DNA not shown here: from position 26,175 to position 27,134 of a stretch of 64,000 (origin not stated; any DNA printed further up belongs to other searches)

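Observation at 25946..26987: sdpR/sdpI-like autorepressor-immunity pair with a promoter-overlapping palindromic operator, and no cognate toxin gene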

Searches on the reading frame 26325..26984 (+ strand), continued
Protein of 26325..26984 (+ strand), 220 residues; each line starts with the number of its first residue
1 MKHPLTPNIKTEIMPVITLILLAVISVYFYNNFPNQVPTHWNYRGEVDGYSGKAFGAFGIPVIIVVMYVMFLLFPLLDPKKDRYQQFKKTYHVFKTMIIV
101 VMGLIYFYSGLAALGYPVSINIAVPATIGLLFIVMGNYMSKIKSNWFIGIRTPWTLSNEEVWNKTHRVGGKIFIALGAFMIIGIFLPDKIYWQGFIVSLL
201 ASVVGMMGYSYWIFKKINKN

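Call 33: search_dna_similar(query=window:26325-26984:+, collection=plasmids, mode=protein, max_rows=30, max_evalue=0.00001)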
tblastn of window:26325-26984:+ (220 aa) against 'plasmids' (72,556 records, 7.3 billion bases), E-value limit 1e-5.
Records with a match: 70; places in all: 72; records where one place covers at least 80% of the query: 42.
Best place of each record, by identity: <60% 70.
By first word of the organism name: Bacillus 28; Clostridium 13; Staphylococcus 9; Thermus 9; Haloferax 2; Natrononativus 1; Halobellus 1; Natrinema 1; Halorarius 1; Haloferacaceae 1; and 4 more.
By predicted mobility (MOB-suite, as given by PLSDB): non-mobilizable 60; mobilizable 6; conjugative 4.
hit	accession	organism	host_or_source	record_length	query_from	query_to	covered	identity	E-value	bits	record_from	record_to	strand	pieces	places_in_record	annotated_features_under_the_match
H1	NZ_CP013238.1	Clostridium butyricum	Microbial isolate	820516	10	186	80%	45.8%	3e-45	167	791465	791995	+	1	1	SdpI family protein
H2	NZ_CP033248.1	Clostridium butyricum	environment swab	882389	10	186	80%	45.2%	3e-45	167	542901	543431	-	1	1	SdpI family protein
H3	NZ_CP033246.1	Clostridium butyricum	Homo sapiens,stool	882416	10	186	80%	45.2%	3e-45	167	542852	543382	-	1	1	SdpI family protein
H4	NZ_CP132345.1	Clostridium butyricum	Homo sapiens,Faeces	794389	10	186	80%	45.2%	2e-44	164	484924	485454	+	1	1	SdpI family protein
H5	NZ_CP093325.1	Bacillus sp. N5-665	whole organism,peat soil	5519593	8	216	95%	37.9%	6e-40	152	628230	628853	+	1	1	none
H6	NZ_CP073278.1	Clostridium butyricum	Homo sapiens,cell culture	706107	10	186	80%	44.6%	6e-45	166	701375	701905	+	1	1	SdpI family protein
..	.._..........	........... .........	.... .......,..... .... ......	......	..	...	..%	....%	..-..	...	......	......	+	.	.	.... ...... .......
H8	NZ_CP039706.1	Clostridium butyricum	Homo sapiens,isolation from The first ...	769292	10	186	80%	44.6%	6e-45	166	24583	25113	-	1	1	SdpI family protein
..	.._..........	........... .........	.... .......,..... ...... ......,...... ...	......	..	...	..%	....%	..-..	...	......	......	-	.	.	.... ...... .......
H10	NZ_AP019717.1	Clostridium butyricum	-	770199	10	186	80%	44.6%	9e-45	166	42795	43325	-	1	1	SdpI family protein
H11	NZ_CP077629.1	Clostridium estertheticum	single colony,bovine feces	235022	25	217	88%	39.4%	1e-36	142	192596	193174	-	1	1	SdpI family protein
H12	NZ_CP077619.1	Clostridium estertheticum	single colony,bovine feces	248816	25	217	88%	38.9%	8e-37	143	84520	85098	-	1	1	SdpI family protein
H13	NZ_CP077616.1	Clostridium estertheticum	single colony,bovine feces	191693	25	217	88%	38.9%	2e-35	139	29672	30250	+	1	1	SdpI family protein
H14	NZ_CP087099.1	Clostridium estertheticum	single colony,Vacuum packed lamb meat ...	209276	25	217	88%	37.8%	6e-36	140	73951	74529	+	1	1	SdpI family protein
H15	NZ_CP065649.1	Bacillus cereus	-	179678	8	216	95%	34.1%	1e-32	131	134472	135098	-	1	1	SdpI family protein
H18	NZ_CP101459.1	Natrononativus amylolyticus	cell culture,sediment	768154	19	220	92%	32.8%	4e-25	109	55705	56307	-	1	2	SdpI family protein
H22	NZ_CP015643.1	Staphylococcus simulans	sheep,Cell culture,brain tissue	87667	33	216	84%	33.7%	9e-31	125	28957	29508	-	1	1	SdpI family protein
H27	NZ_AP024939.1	Thermus thermophilus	-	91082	8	220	97%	27.5%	3e-14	78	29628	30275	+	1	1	SdpI family protein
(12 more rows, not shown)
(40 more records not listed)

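Call 36: get_annotated_region(hit=H5, flank=6000)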
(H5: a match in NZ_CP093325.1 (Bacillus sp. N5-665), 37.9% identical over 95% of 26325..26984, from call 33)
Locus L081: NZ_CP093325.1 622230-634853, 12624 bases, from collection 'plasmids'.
description: Bacillus sp. N5-665 strain N5/665 plasmid p1, complete sequence
organism: Bacillus sp. N5-665 (NCBI taxid 2925318)
taxonomy: Bacteria; Bacillota; Bacilli; Bacillales; Bacillaceae; Bacillus; Bacillus sp. N5-665
host: -; source: whole organism,peat soil; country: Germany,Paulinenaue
typing (MOB-suite, as given by PLSDB): non-mobilizable
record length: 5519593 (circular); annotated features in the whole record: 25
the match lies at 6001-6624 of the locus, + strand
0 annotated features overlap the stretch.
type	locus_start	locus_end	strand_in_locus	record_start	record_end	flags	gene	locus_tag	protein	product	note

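Call 37: get_annotated_region(hit=H1, flank=3000)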
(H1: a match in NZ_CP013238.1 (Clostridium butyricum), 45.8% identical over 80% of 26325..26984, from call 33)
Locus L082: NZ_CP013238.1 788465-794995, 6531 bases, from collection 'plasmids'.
description: Clostridium butyricum strain CDC_51208 plasmid pNPD4_2, complete sequence
organism: Clostridium butyricum (NCBI taxid 1492)
taxonomy: Bacteria; Bacillota; Clostridia; Eubacteriales; Clostridiaceae; Clostridium; Clostridium butyricum
host: -; source: Microbial isolate; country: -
typing (MOB-suite, as given by PLSDB): non-mobilizable
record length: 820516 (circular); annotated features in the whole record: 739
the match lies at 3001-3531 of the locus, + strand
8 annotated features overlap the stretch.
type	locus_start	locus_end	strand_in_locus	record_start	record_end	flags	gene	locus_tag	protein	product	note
CDS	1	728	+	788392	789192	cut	-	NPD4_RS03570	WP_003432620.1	Cof-type HAD-IIB family hydrolase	-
CDS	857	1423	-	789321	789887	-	-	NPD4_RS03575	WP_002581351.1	TetR family transcriptional regulator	GO:0006355 - regulation of DNA-templated transcription [Evidence IEA]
CDS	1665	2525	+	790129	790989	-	-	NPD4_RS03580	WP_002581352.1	DegV family protein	-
CDS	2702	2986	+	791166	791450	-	-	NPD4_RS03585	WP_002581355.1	autorepressor SdpR family transcription factor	GO:0006355 - regulation of DNA-templated transcription [Evidence IEA]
CDS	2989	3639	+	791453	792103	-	-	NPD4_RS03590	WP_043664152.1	SdpI family protein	-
CDS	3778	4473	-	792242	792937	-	-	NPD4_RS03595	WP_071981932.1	tRNA-uridine aminocarboxypropyltransferase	GO:0006400 - tRNA modification [Evidence IEA]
CDS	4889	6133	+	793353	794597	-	-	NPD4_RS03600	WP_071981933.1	BMP family ABC transporter substrate-binding protein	-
CDS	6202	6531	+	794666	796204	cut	-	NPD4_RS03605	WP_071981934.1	ABC transporter ATP-binding protein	-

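Call 38: get_annotated_region(hit=H15, flank=3000)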
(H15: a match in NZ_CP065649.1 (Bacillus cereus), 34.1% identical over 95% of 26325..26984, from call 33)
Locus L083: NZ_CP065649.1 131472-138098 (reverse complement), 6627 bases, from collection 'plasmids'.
description: Bacillus cereus strain FDAARGOS_918 plasmid unnamed, complete sequence
organism: Bacillus cereus (NCBI taxid 1396)
taxonomy: Bacteria; Bacillota; Bacilli; Bacillales; Bacillaceae; Bacillus; Bacillus cereus
host: -; source: -; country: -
typing (MOB-suite, as given by PLSDB): conjugative; replicon rep_cluster_125; relaxase MOBP; mating-pair formation MPF_T
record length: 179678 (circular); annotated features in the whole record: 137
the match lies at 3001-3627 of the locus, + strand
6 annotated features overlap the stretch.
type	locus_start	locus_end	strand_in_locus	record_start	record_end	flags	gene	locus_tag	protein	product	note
CDS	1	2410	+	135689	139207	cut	-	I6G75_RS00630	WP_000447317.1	DNA translocase FtsK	-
CDS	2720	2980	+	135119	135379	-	-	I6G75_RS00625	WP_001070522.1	autorepressor SdpR family transcription factor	GO:0006355 - regulation of DNA-templated transcription [Evidence IEA]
CDS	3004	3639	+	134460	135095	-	-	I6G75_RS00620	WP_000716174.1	SdpI family protein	-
CDS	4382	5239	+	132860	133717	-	-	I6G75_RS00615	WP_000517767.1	hypothetical protein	-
CDS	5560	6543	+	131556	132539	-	-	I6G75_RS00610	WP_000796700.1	hypothetical protein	-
CDS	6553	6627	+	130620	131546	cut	-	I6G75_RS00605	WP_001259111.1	hypothetical protein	-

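Call 41: get_annotated_region(hit=H11, flank=2500)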
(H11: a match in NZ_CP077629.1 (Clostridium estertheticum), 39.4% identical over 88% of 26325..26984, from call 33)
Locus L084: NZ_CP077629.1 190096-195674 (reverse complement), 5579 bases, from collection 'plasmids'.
description: Clostridium estertheticum strain CF004 plasmid pCF004-A, complete sequence
organism: Clostridium estertheticum (NCBI taxid 238834)
taxonomy: Bacteria; Bacillota; Clostridia; Eubacteriales; Clostridiaceae; Clostridium; Clostridium estertheticum
host: -; source: single colony,bovine feces; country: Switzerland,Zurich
typing (MOB-suite, as given by PLSDB): non-mobilizable
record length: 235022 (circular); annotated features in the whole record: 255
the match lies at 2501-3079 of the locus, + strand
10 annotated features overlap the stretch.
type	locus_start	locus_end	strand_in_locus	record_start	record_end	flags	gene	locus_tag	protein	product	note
CDS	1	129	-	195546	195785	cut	-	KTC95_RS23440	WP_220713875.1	hypothetical protein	-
CDS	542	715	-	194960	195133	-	-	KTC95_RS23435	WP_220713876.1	transcription initiation factor TFIIIB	-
CDS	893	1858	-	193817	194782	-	-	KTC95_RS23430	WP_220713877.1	alpha/beta hydrolase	-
CDS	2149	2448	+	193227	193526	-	-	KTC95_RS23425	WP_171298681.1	autorepressor SdpR family transcription factor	GO:0006355 - regulation of DNA-templated transcription [Evidence IEA]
CDS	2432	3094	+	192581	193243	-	-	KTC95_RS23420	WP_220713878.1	SdpI family protein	-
CDS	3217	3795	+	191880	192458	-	-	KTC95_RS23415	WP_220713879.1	hypothetical protein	-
CDS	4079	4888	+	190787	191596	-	-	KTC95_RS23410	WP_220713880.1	aminoglycoside phosphotransferase family protein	GO:0016310 - phosphorylation [Evidence IEA]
CDS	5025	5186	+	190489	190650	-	-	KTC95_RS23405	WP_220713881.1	hypothetical protein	-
CDS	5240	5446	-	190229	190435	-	-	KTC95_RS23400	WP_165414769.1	helix-turn-helix transcriptional regulator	-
CDS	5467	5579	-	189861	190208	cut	-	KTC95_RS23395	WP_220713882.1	hypothetical protein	-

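Call 42: get_annotated_region(hit=H22, flank=2500)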
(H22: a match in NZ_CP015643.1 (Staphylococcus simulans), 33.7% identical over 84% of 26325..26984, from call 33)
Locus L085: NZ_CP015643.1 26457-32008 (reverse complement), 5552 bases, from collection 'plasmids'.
description: Staphylococcus simulans strain MR1 plasmid unnamed1, complete sequence
organism: Staphylococcus simulans (NCBI taxid 1286)
taxonomy: Bacteria; Bacillota; Bacilli; Bacillales; Staphylococcaceae; Staphylococcus; Staphylococcus simulans
host: -; source: sheep,Cell culture,brain tissue; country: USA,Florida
typing (MOB-suite, as given by PLSDB): mobilizable; replicon rep_cluster_1017,rep_cluster_1017,rep_cluster_1230,rep_cluster_1281,rep_cluster_1596; relaxase MOBC
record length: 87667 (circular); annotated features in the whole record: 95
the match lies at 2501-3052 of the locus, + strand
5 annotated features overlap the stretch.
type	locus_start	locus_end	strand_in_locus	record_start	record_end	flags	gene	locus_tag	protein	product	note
CDS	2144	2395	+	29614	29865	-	-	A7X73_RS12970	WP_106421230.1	autorepressor SdpR family transcription factor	GO:0006355 - regulation of DNA-templated transcription [Evidence IEA]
CDS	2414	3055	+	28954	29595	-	-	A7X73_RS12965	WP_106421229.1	SdpI family protein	-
CDS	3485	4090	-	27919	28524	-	-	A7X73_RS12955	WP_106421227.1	sporulation delaying protein family toxin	-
CDS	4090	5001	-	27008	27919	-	-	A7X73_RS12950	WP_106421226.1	sporulation-delaying protein SdpB family protein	-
CDS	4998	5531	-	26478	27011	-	-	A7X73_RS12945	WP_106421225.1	SdpA family antimicrobial peptide system protein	-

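Call 43: get_annotated_region(hit=H27, flank=2500)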
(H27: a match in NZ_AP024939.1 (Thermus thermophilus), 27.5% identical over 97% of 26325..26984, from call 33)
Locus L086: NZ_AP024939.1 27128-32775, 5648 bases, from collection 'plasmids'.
description: Thermus thermophilus strain AK1 plasmid pAK1c, complete sequence
organism: Thermus thermophilus (NCBI taxid 274)
taxonomy: Bacteria; Deinococcota; Deinococci; Thermales; Thermaceae; Thermus; Thermus thermophilus
host: -; source: -; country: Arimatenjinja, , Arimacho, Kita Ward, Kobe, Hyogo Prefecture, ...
typing (MOB-suite, as given by PLSDB): non-mobilizable
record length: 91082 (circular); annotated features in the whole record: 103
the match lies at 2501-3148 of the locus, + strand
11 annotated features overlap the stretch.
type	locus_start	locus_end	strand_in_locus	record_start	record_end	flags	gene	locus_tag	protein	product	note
CDS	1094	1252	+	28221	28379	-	-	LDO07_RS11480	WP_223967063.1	hypothetical protein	-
CDS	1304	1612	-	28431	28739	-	-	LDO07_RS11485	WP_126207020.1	CopG family antitoxin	-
CDS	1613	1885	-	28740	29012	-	-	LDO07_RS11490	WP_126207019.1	BrnT family toxin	-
CDS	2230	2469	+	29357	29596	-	-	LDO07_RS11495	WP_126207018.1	helix-turn-helix domain-containing protein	-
CDS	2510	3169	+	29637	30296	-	-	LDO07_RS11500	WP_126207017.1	SdpI family protein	-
CDS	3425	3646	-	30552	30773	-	-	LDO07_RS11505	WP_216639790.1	hypothetical protein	-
CDS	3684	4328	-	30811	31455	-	-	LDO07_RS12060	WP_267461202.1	S24 family peptidase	-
CDS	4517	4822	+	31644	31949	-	-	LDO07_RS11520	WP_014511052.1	DUF433 domain-containing protein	-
CDS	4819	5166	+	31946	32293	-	-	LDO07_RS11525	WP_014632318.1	DUF5615 family PIN-like protein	-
CDS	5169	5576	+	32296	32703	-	-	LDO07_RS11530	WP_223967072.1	DUF4143 domain-containing protein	-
CDS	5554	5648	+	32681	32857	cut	-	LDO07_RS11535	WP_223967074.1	hypothetical protein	-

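Call 44: get_annotated_region(hit=H18, flank=2500)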
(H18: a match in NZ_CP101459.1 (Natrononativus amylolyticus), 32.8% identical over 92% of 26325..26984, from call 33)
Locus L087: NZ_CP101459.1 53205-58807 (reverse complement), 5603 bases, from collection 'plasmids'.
description: Natrononativus amylolyticus strain CGA73 plasmid unnamed1, complete sequence
organism: Natrononativus amylolyticus (NCBI taxid 2963434)
taxonomy: Archaea; Euryarchaeota; Halobacteria; Halobacteriales; Natrialbaceae; Natrononativus; Natrononativus amylolyticus
host: -; source: cell culture,sediment; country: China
typing (MOB-suite, as given by PLSDB): non-mobilizable
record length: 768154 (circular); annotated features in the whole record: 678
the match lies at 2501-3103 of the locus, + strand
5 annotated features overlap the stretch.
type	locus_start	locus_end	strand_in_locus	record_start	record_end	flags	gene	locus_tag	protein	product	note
CDS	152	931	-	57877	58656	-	-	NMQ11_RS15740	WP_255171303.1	IclR family transcriptional regulator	GO:0006355 - regulation of DNA-templated transcription [Evidence IEA]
CDS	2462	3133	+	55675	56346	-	-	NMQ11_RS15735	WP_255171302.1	SdpI family protein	-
CDS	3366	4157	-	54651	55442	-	-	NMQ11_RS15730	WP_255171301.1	hypothetical protein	-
CDS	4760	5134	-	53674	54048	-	-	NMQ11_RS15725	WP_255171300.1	DoxX family protein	-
CDS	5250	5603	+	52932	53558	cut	-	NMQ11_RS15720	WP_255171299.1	helix-turn-helix domain-containing protein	-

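Call 49: predict_structure(alignment_id=A1)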
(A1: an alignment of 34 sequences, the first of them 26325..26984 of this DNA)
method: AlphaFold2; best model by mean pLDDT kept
length: 220 residues; sequences in the alignment: 34
mean_pLDDT: 91.1   pTM: 0.84
mean pLDDT of the five models: 91.1, 90.7, 90.1, 90.1, 89.7
residues with pLDDT >= 90: 159; 70-90: 51; 50-70: 10; < 50: 0
segments of 3 or more residues with pLDDT < 50: none
pLDDT, mean of each block of 10 residues (from residue 1): 86 97 98 95 90 96 97 90 86 94 96 93 94 92 65 84 90 95 92 93 93 88
secondary structure, 60 per line:
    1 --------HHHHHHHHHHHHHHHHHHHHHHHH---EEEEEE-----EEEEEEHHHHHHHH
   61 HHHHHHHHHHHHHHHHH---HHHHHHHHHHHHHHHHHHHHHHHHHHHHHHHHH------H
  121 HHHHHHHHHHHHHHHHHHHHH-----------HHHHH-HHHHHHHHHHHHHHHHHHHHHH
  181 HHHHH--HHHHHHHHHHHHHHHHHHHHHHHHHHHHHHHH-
elements in order: H9-32 E36-41 E47-52 H53-77 H81-113 H120-141 H153-157 H159-185 H188-219

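Call 50: search_protein_families(library=padloc, proteins=[window:26325-26984:+], max_evalue=0.01)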
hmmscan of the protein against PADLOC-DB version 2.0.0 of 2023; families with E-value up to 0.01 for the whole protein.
window:26325-26984:+ (220 aa): 0 families

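Call 53: fold_search(model_id=the predicted structure, library=pdb)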
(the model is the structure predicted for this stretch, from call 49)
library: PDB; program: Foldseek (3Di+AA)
matches with E <= 10: 125; with E <= 0.001: 0
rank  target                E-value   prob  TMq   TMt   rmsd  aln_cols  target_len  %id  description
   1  6is6                  8.8e-01  0.13  0.22  0.20  21.3       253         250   16  Crystal structure of Thermoplasmatales archaeon heliorhodopsin (released 2019-09-25)
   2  6y7f_A                9.2e-01  0.21  0.26  0.23  18.9       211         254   14  Crystal structure of human ELOVL fatty acid elongase 7 (ELOVL7) (released 2020-05-13)
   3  6y7f_B                1.1e+00  0.21  0.26  0.23  18.8       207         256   14  Crystal structure of human ELOVL fatty acid elongase 7 (ELOVL7) (released 2020-05-13)
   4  1dof_A                1.2e+00  0.16  0.24  0.15  22.8       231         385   10  THE CRYSTAL STRUCTURE OF ADENYLOSUCCINATE LYASE FROM PYROBACULUM AEROPHILUM: INSIGHTS INTO THERMAL STABILITY AND HUMAN (released 2001-01-10)
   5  5xny                  1.5e+00  0.13  0.22  0.13  24.0       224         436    9  Crystal structure of CreD (released 2018-03-14)
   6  5xnz                  1.5e+00  0.12  0.22  0.13  24.7       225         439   10  Crystal structure of CreD complex with fumarate (released 2018-03-14)
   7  7o3v_J                1.5e+00  0.07  0.15  0.13  22.9       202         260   12  Stalk complex structure (TrwJ/VirB5-TrwI/VirB6) from the fully-assembled R388 type IV secretion system determined by c (released 2022-06-22)
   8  7o3v_G                1.6e+00  0.04  0.14  0.13  26.9       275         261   12  Stalk complex structure (TrwJ/VirB5-TrwI/VirB6) from the fully-assembled R388 type IV secretion system determined by c (released 2022-06-22)
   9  1dcn_D                1.8e+00  0.13  0.25  0.14  22.2       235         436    9  INACTIVE MUTANT H162N OF DELTA 2 CRYSTALLIN WITH BOUND ARGININOSUCCINATE (released 1999-04-27)
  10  4dcn_D                1.9e+00  0.12  0.22  0.25  29.4       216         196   11  Crystal Structure Analysis of the Arfaptin2 BAR domain in Complex with ARL1 (released 2012-06-13)
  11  5v4l_C                2.0e+00  0.09  0.20  0.11  25.1       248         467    7  Cryptococcus neoformans adenylosuccinate lyase (released 2017-06-07)
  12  6nsj_A                2.1e+00  0.16  0.29  0.32  11.9       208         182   10  CryoEM structure of Helicobacter pylori urea channel in closed state (released 2019-04-03)
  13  1i49_A                2.2e+00  0.06  0.16  0.17  31.7       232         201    8  CRYSTAL STRUCTURE ANALYSIS OF ARFAPTIN (released 2001-05-16)
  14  1c3u_A                2.3e+00  0.10  0.23  0.14  22.5       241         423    9  T. MARITIMA ADENYLOSUCCINATE LYASE (released 2000-03-08)
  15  9h3i_D                2.3e+00  0.09  0.24  0.14  23.2       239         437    8  trans-aconitate decarboxylase Tad1- wild type (released 2025-03-19)
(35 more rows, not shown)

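Call 78: search_protein_representatives(protein=window:26325-26984:+)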
Query: 220 residues. Proteins with E-value up to 0.001 (for the whole library): 7211; up to 1e-10: 4433; up to 1e-30: 532. The best 150 are listed.
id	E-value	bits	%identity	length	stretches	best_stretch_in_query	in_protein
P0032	5.6e-77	275.0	54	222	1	3-218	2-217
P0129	2.1e-74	266.5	37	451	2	17-215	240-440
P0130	5.1e-66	239.1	48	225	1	1-219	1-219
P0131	3.1e-62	226.8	44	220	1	1-219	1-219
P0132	3.2e-62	226.7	49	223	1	1-220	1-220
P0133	9.3e-55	202.3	43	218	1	1-217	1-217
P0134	7.0e-54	199.4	43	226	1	3-215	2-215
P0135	4.7e-53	196.7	29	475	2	18-215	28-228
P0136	6.1e-53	196.4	44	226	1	9-220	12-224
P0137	2.0e-52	194.6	43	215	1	8-219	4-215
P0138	3.2e-52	194.0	42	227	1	4-219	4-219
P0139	2.2e-51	191.3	39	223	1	2-215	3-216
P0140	2.3e-51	191.2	39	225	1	1-219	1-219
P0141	5.2e-51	190.0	44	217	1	8-216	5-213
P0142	1.7e-50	188.4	44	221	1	10-220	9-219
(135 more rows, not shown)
